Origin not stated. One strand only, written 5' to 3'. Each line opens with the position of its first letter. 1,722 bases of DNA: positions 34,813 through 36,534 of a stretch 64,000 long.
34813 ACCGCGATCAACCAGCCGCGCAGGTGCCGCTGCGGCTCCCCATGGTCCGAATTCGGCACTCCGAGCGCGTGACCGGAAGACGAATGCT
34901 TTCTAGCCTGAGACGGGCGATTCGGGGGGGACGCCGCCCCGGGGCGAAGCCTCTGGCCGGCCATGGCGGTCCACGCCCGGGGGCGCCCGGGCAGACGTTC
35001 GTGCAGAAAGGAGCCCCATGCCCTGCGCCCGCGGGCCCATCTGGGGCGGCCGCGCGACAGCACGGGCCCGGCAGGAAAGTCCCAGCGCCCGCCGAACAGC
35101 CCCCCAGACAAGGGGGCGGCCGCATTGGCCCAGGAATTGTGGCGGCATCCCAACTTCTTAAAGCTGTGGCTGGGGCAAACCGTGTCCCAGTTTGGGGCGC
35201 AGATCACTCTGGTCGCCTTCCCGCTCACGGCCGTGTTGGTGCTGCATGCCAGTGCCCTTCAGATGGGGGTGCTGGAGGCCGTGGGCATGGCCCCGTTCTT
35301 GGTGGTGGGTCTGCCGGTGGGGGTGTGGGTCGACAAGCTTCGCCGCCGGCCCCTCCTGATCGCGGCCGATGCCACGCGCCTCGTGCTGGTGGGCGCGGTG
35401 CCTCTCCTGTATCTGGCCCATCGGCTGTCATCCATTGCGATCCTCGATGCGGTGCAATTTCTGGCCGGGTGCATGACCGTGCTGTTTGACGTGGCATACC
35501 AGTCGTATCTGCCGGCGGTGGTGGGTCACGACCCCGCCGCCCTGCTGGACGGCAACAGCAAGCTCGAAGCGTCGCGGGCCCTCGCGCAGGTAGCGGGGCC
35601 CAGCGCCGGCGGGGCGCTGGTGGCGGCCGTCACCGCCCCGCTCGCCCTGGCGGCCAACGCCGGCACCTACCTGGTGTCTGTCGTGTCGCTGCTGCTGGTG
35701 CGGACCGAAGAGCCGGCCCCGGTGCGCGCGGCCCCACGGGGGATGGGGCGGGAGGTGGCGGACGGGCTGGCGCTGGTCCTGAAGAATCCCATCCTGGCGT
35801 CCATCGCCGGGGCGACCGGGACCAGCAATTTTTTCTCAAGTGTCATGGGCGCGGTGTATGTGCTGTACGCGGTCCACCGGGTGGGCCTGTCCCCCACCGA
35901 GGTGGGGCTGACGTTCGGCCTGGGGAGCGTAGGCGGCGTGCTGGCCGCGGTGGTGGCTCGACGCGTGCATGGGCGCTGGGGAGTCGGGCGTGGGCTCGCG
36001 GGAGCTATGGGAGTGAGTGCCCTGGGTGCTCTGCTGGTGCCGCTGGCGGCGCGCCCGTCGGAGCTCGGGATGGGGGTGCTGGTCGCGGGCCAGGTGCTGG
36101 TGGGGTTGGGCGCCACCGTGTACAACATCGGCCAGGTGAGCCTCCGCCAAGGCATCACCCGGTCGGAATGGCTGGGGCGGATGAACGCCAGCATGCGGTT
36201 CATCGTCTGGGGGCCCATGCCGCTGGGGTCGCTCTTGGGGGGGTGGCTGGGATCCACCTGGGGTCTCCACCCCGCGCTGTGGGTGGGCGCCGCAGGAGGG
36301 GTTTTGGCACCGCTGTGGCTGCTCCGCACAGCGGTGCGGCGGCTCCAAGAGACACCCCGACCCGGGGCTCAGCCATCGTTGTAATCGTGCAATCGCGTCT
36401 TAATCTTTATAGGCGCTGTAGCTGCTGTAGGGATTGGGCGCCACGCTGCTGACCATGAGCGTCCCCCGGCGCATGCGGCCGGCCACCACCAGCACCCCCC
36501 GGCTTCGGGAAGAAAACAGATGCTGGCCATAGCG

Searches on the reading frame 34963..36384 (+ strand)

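Call 5: search_protein_families(library=pfam, proteins=[window:34963-36384:+])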
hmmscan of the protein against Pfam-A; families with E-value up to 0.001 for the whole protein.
window:34963-36384:+ (473 aa): 2 families
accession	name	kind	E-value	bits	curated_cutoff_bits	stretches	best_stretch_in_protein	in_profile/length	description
PF07690.21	MFS_1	-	8.7e-29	100.9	33.4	2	68-412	1-336/347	Major Facilitator Superfamily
PF05977.19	MFS_3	-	1.5e-14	53.8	27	1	61-463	8-400/524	Transmembrane secretion effector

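Call 6: search_protein_families(library=ncbifam, proteins=[window:34963-36384:+])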
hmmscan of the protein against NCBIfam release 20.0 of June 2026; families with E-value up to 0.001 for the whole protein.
window:34963-36384:+ (473 aa): 6 families
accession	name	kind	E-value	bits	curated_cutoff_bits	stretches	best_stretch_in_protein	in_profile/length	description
TIGR00900.1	2A0121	subfamily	1.7e-54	185.6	319.6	1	65-433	1-363/364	H+ Antiporter protein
NF052575.1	MFS_efflux_Tap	equivalog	4e-13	49.1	625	1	62-439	4-377/401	multidrug efflux MFS transporter Tap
NF000245.1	macrolide_MefA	exception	2.2e-09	36.9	675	1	64-435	10-375/405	macrolide efflux MFS transporter Mef(A)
NF006386.0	PRK08633.1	equivalog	2.5e-08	32.1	1221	1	93-426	41-378/1147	acyl-[ACP]--phospholipid O-acyltransferase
NF012207.0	tet_MFS_H_J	exception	0.00018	20.7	700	1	200-360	133-294/392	Tet(H)/Tet(J) family tetracycline efflux MFS transporter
NF000051.1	macrolide_MefB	exception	0.00035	19.6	800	1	64-447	10-387/409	macrolide efflux MFS transporter Mef(B)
